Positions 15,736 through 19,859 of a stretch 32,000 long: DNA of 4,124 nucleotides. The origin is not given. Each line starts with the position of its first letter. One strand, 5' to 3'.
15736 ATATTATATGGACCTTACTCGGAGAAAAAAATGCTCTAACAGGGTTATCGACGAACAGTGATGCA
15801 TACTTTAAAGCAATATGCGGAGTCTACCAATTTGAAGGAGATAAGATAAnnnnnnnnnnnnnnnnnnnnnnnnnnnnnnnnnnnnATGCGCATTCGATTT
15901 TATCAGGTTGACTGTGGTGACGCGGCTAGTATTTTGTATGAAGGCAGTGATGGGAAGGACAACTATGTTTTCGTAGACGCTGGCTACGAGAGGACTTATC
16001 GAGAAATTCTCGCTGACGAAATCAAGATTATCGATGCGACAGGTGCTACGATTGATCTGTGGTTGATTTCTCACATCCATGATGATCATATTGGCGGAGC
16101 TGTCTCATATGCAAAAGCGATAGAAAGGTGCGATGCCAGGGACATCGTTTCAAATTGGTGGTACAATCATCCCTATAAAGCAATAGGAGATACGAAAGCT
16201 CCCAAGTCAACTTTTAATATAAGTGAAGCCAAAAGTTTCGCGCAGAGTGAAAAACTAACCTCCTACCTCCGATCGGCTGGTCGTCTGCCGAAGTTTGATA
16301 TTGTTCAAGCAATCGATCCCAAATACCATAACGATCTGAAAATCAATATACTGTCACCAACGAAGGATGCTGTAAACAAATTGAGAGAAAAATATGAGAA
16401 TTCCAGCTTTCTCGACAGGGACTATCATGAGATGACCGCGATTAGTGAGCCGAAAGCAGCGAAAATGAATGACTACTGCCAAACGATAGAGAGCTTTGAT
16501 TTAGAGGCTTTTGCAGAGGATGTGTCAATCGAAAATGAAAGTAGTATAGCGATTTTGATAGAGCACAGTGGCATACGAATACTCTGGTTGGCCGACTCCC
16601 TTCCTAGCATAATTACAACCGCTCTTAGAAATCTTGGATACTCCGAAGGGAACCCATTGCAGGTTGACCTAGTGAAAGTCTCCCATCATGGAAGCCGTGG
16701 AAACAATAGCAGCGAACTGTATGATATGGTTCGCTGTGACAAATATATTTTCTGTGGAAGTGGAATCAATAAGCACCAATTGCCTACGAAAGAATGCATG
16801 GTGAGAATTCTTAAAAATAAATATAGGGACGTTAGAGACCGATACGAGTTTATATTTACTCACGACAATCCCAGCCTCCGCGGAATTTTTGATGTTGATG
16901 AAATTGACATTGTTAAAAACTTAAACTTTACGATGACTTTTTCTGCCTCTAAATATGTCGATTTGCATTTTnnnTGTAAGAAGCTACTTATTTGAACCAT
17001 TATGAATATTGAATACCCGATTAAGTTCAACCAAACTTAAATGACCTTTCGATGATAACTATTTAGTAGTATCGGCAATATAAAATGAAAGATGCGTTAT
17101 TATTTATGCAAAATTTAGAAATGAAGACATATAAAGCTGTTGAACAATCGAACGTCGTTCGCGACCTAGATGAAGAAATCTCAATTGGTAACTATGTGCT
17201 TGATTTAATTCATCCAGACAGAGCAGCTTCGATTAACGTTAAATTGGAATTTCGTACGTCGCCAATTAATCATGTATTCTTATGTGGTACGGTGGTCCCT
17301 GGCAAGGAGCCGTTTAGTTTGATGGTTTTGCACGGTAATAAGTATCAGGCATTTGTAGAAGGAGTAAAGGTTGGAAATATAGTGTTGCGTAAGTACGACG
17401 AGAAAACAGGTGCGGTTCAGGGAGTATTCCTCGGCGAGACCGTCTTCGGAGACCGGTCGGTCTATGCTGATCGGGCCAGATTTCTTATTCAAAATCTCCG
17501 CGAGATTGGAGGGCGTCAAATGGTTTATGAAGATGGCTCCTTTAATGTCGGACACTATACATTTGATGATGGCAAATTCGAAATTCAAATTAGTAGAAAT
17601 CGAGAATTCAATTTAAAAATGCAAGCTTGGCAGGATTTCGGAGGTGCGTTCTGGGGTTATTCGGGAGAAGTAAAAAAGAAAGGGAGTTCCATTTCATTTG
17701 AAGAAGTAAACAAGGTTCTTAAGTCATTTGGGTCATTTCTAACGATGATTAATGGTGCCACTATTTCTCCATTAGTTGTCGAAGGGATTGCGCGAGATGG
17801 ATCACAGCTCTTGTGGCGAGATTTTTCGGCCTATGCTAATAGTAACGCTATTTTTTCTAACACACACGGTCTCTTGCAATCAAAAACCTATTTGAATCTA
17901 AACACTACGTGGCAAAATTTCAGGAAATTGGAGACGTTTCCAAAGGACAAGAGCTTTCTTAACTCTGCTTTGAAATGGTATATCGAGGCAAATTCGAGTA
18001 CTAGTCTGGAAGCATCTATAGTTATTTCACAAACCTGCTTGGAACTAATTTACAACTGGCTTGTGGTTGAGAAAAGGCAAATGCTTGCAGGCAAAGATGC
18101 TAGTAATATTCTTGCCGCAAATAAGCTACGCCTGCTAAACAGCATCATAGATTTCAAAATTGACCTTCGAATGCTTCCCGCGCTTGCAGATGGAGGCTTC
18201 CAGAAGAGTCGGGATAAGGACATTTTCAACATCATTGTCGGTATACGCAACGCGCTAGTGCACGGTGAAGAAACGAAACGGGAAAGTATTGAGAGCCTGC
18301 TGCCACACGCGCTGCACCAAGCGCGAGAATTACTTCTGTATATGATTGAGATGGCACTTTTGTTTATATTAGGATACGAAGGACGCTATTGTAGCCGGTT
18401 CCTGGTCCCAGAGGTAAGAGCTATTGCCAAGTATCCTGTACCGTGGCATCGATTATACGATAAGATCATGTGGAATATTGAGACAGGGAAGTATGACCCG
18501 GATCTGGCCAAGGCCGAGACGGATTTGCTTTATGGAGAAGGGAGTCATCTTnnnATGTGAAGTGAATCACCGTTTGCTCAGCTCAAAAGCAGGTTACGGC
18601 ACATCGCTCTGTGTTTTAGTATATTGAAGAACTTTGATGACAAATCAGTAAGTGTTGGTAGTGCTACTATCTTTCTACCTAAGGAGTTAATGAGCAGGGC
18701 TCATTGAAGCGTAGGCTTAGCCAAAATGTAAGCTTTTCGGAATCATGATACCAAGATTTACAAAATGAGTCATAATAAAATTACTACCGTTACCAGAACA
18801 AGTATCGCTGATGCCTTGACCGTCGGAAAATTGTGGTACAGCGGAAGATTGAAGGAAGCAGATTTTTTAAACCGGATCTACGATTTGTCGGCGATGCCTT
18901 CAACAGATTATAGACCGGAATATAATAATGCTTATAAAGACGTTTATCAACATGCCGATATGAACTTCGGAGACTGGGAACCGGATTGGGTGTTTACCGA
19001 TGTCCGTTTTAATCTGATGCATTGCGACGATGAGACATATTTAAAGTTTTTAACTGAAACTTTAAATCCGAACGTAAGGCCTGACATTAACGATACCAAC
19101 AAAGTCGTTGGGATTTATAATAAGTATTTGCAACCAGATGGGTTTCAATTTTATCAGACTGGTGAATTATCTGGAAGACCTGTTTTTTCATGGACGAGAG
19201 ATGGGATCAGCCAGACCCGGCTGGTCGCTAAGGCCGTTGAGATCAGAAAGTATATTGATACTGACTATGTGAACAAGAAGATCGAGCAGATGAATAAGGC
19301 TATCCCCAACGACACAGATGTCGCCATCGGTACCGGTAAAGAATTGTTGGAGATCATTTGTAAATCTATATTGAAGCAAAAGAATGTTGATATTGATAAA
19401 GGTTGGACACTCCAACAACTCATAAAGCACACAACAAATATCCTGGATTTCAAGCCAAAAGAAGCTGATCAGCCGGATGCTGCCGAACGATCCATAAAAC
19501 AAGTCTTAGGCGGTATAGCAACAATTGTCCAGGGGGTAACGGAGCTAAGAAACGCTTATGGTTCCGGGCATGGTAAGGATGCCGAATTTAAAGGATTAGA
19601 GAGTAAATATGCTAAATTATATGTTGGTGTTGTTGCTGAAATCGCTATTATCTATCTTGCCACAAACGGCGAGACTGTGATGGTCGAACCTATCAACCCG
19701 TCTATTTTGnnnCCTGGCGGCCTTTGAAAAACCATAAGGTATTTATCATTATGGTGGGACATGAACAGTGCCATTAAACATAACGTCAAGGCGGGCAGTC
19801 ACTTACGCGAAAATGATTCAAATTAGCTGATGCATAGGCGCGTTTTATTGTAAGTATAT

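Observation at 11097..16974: Trypsin-like protease-STAND NTPase giant gene tightly linked to a ComEC-type MBL hydrolase: candidate undescribed immune module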

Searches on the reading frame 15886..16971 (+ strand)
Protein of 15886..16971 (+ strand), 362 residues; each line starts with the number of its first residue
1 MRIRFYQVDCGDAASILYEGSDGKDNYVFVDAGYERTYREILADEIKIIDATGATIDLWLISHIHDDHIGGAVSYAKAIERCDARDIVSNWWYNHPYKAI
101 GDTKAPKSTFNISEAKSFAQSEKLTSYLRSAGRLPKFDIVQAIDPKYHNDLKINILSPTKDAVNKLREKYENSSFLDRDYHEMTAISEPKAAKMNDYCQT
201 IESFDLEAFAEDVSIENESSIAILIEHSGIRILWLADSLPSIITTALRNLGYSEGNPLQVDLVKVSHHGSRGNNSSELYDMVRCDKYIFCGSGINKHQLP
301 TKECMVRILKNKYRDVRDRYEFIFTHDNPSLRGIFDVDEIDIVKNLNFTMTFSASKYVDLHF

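Call 6: search_protein_families(library=pfam, proteins=[window:15886-16971:+], max_evalue=0.01)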
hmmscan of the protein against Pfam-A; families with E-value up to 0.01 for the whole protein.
window:15886-16971:+ (362 aa): 1 family
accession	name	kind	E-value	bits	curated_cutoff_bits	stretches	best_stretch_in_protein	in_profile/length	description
PF00753.33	Lactamase_B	-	5e-07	30.3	22.7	1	11-78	4-66/196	Metallo-beta-lactamase superfamily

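Call 7: search_protein_families(library=padloc, proteins=[window:15886-16971:+], max_evalue=0.01)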
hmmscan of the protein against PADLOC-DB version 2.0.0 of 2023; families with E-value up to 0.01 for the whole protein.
window:15886-16971:+ (362 aa): 5 families
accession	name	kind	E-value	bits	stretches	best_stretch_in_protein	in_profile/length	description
PDLC03854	LmuA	-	5.3e-69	231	1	1-336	3-326/345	-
PDLC03805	RTasMBL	-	1.4e-42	144.1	1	1-328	1-292/322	DRT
PDLC02158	Avs1a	-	2.6e-34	117.1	2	168-320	204-355/392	-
PDLC04676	PDC-M48B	-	7.9e-13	45.9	1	10-282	17-280/357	-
PDLC04677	PDC-M48B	-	1.6e-08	32.2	1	3-311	5-303/339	-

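Call 9: search_protein_families(library=ncbifam, proteins=[window:15886-16971:+], max_evalue=0.01)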
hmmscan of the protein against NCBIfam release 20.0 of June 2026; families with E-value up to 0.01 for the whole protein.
window:15886-16971:+ (362 aa): 7 families
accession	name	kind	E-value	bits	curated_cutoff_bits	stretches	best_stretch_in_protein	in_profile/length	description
NF041809.1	Avs1a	equivalog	2e-44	151.9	420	2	148-352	168-379/387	AVAST type 1 anti-phage system MBL fold metallo-hydrolase Avs1a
TIGR00361.1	ComEC_Rec2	equivalog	5.1e-08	31.5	190.05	1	258-315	599-656/663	DNA internalization-related competence protein ComEC/Rec2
NF000469.2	CAR_gen_B3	exception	0.00024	20.2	500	1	26-90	84-144/311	CAR family subclass B3 metallo-beta-lactamase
NF012229.1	bla_class_B_core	domain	0.00042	20.5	100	1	24-75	23-71/139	metallo-beta-lactamase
NF008580.0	PRK11539.1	equivalog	0.00045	18.7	969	1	216-314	620-714/758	ComEC family protein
NF058524.1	6A-MBL_enzyme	equivalog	0.0005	19.3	220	0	5-72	1-73/346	anti-phage 6A-MBL system MBL-fold protein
NF047893.1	blaSAM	exception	0.0078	15.5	550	0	5-75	57-122/295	SAM family subclass B3 metallo-beta-lactamase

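Call 35: search_solved_structures(query=window:15886-16971:+, max_evalue=0.01, show_alignments=2)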
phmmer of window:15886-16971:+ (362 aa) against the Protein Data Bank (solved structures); distinct sequences matched with E-value up to 0.01: 0.

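Call 37: find_encoding_contigs(protein=window:15886-16971:+, flank=8000, max_places=6)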
Protein window:15886-16971:+ (362 aa): no gene with exactly this product is on record in the collection.

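Call 41: search_dna_similar(query=window:15886-16971:+, collection=plasmids, mode=protein, max_rows=15)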
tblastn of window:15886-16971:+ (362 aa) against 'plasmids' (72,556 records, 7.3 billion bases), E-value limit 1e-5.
Records with a match: 71; places in all: 71; records where one place covers at least 80% of the query: 58.
Best place of each record, by identity: <60% 71.
By first word of the organism name: Agrobacterium 20; Rhizobium 13; Cupriavidus 5; Sinorhizobium 5; Bacillus 4; Priestia 2; Shewanella 2; Vibrio 2; Bradyrhizobium 2; Haliscomenobacter 1; and 15 more.
By predicted mobility (MOB-suite, as given by PLSDB): conjugative 48; non-mobilizable 21; mobilizable 2.
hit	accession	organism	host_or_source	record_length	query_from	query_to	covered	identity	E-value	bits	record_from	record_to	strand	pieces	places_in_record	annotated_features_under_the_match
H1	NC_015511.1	Haliscomenobacter hydrossis DSM 1100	activated sludge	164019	4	352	96%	30.9%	7e-41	160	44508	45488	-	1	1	hypothetical protein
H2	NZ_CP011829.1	Enterococcus faecium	Homo sapiens,wohle organism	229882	11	340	91%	30.5%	8e-32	134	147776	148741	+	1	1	MBL fold metallo-hydrolase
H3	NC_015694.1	Runella slithyformis DSM 19594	fresh water lake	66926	3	339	93%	28.5%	1e-32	136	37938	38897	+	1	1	MBL fold metallo-hydrolase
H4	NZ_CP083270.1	Priestia aryabhattai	cell culture,mangrove sediment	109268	27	339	86%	30.6%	2e-32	135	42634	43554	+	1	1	MBL fold metallo-hydrolase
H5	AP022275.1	Enterobacter cloacae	-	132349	3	309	85%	30.5%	1e-27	121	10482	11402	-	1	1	hypothetical protein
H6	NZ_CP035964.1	Bacillus mycoides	cell culture,soil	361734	1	315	87%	29.1%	2e-27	120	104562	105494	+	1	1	hypothetical protein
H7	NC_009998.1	Shewanella baltica OS195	-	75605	1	309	85%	29.5%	8e-30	127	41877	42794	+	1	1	MBL fold metallo-hydrolase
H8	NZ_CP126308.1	Bosea vestrisii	cell culture,root nodule of Vicia ...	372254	1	329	91%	27.6%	6e-25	113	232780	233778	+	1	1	hypothetical protein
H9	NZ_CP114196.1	Vibrio parahaemolyticus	Penaeus vannamei,cell culture,Shrimp ...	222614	1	336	93%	26.9%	3e-19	97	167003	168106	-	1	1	avs1a: AVAST type 1 anti-phage system MBL fold metallo-hydrolase Avs1a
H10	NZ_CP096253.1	Bradyrhizobium barranii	Glycine max cv. AC Glengarry,Cell ...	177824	1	336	93%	26.8%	4e-16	87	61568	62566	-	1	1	hypothetical protein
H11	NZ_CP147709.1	Bradyrhizobium septentrionale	Glycine max,cell culture,Root nodule ...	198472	1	336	93%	26.8%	4e-16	87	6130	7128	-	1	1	hypothetical protein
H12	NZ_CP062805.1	Cupriavidus basilensis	Cell culture,Sediment of a freshwater ...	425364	2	329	91%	26.4%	4e-12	75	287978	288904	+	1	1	hypothetical protein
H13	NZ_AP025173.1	Cupriavidus sp. P-10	-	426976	2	329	91%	26.4%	4e-12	75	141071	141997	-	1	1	hypothetical protein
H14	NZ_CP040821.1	Paroceanicella profunda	Cell culture,Deep seawater from Mariana ...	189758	28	358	91%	25.9%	3e-10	69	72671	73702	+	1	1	MBL fold metallo-hydrolase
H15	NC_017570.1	Shewanella baltica BA175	-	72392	6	328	89%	26.4%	1e-12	77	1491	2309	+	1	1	hypothetical protein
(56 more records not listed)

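Call 51: find_homologous_proteins(query=window:15886-16971:+, max_evalue=1e-10)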
Query window:15886-16971:+ (362 aa): 385 proteins with E <= 1e-10 among 2644 candidates; the best 120 are listed.
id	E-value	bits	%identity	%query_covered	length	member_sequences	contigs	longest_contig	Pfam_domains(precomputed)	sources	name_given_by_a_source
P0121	6.6e-244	827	100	100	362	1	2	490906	PF00753.34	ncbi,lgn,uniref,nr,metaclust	ncbi:hypothetical protein GCM10010967_57670 [Dyadobacter beijingensis]|uniref:Metallo-beta-lactamase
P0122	2.3e-148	512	63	100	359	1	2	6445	PF00753.34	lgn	-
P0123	2.6e-144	499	61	99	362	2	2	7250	PF00753.34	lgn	-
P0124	4.7e-144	498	61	100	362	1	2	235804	PF00753.34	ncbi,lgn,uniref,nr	ncbi:hypothetical protein GCM10027275_42840 [Rhabdobacter roseus]|uniref:Metal-dependent hydrolase (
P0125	2.9e-129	450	57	100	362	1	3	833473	-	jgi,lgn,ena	-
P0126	4.2e-126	439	55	99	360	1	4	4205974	PF00753.34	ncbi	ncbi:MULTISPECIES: MBL fold metallo-hydrolase [Chitinophagaceae]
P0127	1.7e-125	437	55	100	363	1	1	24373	PF00753.34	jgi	jgi:beta-lactamase superfamily II metal-dependent hydrolase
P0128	3.2e-124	433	56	97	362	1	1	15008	PF23023.2,PF00753.34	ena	-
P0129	3.1e-113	397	52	99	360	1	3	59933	PF00753.34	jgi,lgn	jgi:hypothetical protein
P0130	3.1e-109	384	50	99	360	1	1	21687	PF00753.34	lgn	-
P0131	7.8e-109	382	51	98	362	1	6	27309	-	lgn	-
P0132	4.2e-108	380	50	99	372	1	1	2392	PF00753.34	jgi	jgi:beta-lactamase superfamily II metal-dependent hydrolase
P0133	6.9e-108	379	50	99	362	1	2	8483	PF00753.34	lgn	-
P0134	1.3e-106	375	51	97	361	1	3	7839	PF00753.34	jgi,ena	-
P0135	4.2e-102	360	49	97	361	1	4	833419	PF00753.34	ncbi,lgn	-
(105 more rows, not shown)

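Call 52: find_encoding_contigs(protein=P0121, flank=8000, max_places=6)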
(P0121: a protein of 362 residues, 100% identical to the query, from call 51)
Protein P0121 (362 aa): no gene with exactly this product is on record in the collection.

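Call 53: list_cluster_members(proteins=[P0121])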
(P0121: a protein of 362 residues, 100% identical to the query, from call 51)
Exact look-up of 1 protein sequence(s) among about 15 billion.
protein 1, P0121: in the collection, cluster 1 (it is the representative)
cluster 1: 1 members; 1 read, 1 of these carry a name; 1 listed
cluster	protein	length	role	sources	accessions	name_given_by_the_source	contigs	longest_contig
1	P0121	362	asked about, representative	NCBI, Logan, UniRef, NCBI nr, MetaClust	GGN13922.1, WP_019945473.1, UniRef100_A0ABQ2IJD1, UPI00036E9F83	hypothetical protein GCM10010967_57670 [Dyadobacter beijingensis] | Metallo-beta-lactamase domain-containing protein n=1 Tax=Dyadobacter beijingensis ... | MBL fold metallo-hydrolase [Dyadobacter beijingensis]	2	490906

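Call 65: predict_structure(alignment_id=A2)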
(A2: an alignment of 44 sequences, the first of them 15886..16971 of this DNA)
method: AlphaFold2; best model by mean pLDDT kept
length: 362 residues; sequences in the alignment: 44
mean_pLDDT: 88.2   pTM: 0.88
mean pLDDT of the five models: 88.2, 87.6, 87.5, 87.0, 86.6
residues with pLDDT >= 90: 266; 70-90: 54; 50-70: 13; < 50: 29
segments of 3 or more residues with pLDDT < 50: 101-114, 178-186, 188-192
pLDDT, mean of each block of 10 residues (from residue 1): 91 94 95 93 96 96 87 97 96 80 42 60 92 92 92 97 89 54 46 74 92 90 97 96 98 97 94 95 97 84 96 93 96 94 95 96 95
secondary structure, 60 per line:
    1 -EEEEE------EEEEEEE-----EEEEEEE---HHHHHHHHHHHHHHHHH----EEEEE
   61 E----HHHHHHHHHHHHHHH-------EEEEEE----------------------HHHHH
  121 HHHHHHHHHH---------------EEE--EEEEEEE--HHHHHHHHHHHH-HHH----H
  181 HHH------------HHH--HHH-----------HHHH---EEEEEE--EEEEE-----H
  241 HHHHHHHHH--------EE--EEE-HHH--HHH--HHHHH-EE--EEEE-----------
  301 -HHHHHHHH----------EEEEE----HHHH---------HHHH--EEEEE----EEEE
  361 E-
elements in order: E2-6 E13-19 E25-31 H35-51 E56-61 H66-80 E88-93 H116-130 E146-148 E151-157 H160-171 H180-183 H215-218 E222-227 E230-234 H240-249 E262-264 H276-280 E286-289 H302-309 E320-324 H329-332 H342-345 E348-352 E357-361

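Call 67: fold_search(model_id=the predicted structure, library=pdb)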
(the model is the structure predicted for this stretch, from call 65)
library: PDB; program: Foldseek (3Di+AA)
matches with E <= 10: 748; with E <= 0.001: 71
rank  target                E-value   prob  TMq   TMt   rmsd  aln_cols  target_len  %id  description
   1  9ic4                  1.7e-11  1.00  0.48  0.63   7.3       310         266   17  Crystal structure of beta-lactamase-like domain of ComEC from Moorella glycerini (released 2025-10-01)
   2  1wra_A                3.0e-10  1.00  0.46  0.53  10.3       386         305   14  Crystal Structure of Phosphorylcholine Esterase Domain of the Virulence Factor Choline Binding Protein E from Streptoc (released 2005-05-31)
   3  2bib                  9.6e-10  1.00  0.49  0.34   9.8       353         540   15  Crystal structure of the complete modular teichioic acid phosphorylcholine esterase Pce (CbpE) from Streptococcus pneumo (released 2005-05-09)
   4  1wra_B                2.0e-09  1.00  0.47  0.54   9.9       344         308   14  Crystal Structure of Phosphorylcholine Esterase Domain of the Virulence Factor Choline Binding Protein E from Streptoc (released 2005-05-31)
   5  6i1d_A                9.2e-06  1.00  0.29  0.24   9.6       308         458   15  Structure of the Ysh1-Mpe1 nuclease complex from S.cerevisiae (released 2019-02-13)
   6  8gyg_A                2.5e-05  1.00  0.43  0.52   8.1       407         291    9  Purification ,Crystallization and X-ray Diffraction analysis of a novel arysulfatase from Pseudoalteromonas atlantica  (released 2023-10-18)
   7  2p4z_B                2.9e-05  1.00  0.39  0.48  10.8       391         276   12  A Ferredoxin-like Metallo-beta-lactamase Superfamily Protein from Thermoanaerobacter tengcongensis (released 2008-03-18)
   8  6q55                  3.1e-05  1.00  0.29  0.23   9.2       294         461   13  Crystal structure of Cryptosporidium hominis CPSF3 in complex with Compound 61 (released 2019-11-20)
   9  9j9e_E4               4.7e-05  1.00  0.30  0.19  10.1       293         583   12  Cryo-EM structure of the type VII CRISPR-Cas14 effector complex (released 2026-03-04)
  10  2p4z_A                6.3e-05  1.00  0.39  0.49   9.8       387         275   12  A Ferredoxin-like Metallo-beta-lactamase Superfamily Protein from Thermoanaerobacter tengcongensis (released 2008-03-18)
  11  9j9e_E2               6.6e-05  1.00  0.29  0.18   9.4       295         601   12  Cryo-EM structure of the type VII CRISPR-Cas14 effector complex (released 2026-03-04)
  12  8yhd_H                7.5e-05  0.96  0.25  0.19  16.7       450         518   10  Cryo-EM structure of CTR-bound type VII CRISPR-Cas complex at post-state I (released 2024-08-21)
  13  1zkp_B                7.9e-05  1.00  0.41  0.54   7.4       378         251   10  1.5A Resolution Crystal Structure of a Metallo Beta Lactamase Family Protein, the ELAC Homolgue of Bacillus anthracis, (released 2005-06-21)
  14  5kil                  8.4e-05  1.00  0.41  0.30   8.5       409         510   13  CmlA beta-hydroxylase E377D mutant (released 2017-04-26)
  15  2wyl_A                1.1e-04  1.00  0.39  0.45   7.9       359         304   11  Apo structure of a metallo-b-lactamase (released 2010-04-14)
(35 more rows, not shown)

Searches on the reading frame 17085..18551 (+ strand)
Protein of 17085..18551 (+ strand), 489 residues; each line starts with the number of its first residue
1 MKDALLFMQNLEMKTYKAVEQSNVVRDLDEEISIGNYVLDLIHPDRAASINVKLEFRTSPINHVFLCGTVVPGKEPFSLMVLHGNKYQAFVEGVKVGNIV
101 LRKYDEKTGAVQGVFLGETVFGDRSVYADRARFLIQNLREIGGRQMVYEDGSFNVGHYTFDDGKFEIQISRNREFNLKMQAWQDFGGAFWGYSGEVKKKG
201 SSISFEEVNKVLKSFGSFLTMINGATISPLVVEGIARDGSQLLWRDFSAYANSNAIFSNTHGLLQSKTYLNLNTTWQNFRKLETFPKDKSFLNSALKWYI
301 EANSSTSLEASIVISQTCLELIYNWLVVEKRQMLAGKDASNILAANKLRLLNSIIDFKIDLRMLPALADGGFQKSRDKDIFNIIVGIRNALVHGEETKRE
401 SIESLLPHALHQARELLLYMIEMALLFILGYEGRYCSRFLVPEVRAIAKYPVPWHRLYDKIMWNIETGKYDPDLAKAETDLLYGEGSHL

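Call 6: search_protein_families(library=pfam, proteins=[window:17085-18551:+], max_evalue=0.01)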
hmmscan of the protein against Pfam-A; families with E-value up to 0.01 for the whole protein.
window:17085-18551:+ (489 aa): 1 family
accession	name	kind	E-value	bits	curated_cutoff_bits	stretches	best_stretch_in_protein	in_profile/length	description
PF18739.6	HEPN_Apea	-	0.00032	21.6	24.4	1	373-430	77-131/136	Apea-like HEPN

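Call 7: search_protein_families(library=padloc, proteins=[window:17085-18551:+], max_evalue=0.01)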
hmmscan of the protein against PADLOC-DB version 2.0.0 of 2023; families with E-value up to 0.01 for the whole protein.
window:17085-18551:+ (489 aa): 0 families

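Call 9: search_protein_families(library=ncbifam, proteins=[window:17085-18551:+], max_evalue=0.01)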
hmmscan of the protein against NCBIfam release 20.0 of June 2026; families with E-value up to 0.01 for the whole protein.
window:17085-18551:+ (489 aa): 0 families

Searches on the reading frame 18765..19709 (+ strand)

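Call 6: search_protein_families(library=pfam, proteins=[window:18765-19709:+], max_evalue=0.01)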
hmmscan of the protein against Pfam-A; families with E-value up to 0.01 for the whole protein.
window:18765-19709:+ (315 aa): 2 families
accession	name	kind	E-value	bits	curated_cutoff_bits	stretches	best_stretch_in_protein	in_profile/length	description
PF18860.6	AbiJ_NTD3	-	2.8e-48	164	32.5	1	5-173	1-165/167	AbiJ N-terminal domain 3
PF14355.11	Abi_C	-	1.3e-16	60.9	24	1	218-293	2-77/83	Abortive infection C-terminus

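Call 7: search_protein_families(library=padloc, proteins=[window:18765-19709:+], max_evalue=0.01)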
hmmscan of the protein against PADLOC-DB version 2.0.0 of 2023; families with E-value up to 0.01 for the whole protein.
window:18765-19709:+ (315 aa): 3 families
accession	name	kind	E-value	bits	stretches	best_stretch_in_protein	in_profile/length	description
PDLC02347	AbiJ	-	9.6e-13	46.5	1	160-301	141-277/281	AbiJ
PDLC04240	PDC-M01A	-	6.7e-10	36.1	1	13-129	18-129/639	-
PDLC01889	CARF4--CARF_PDDEXK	-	0.0059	13.8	1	158-213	247-301/367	-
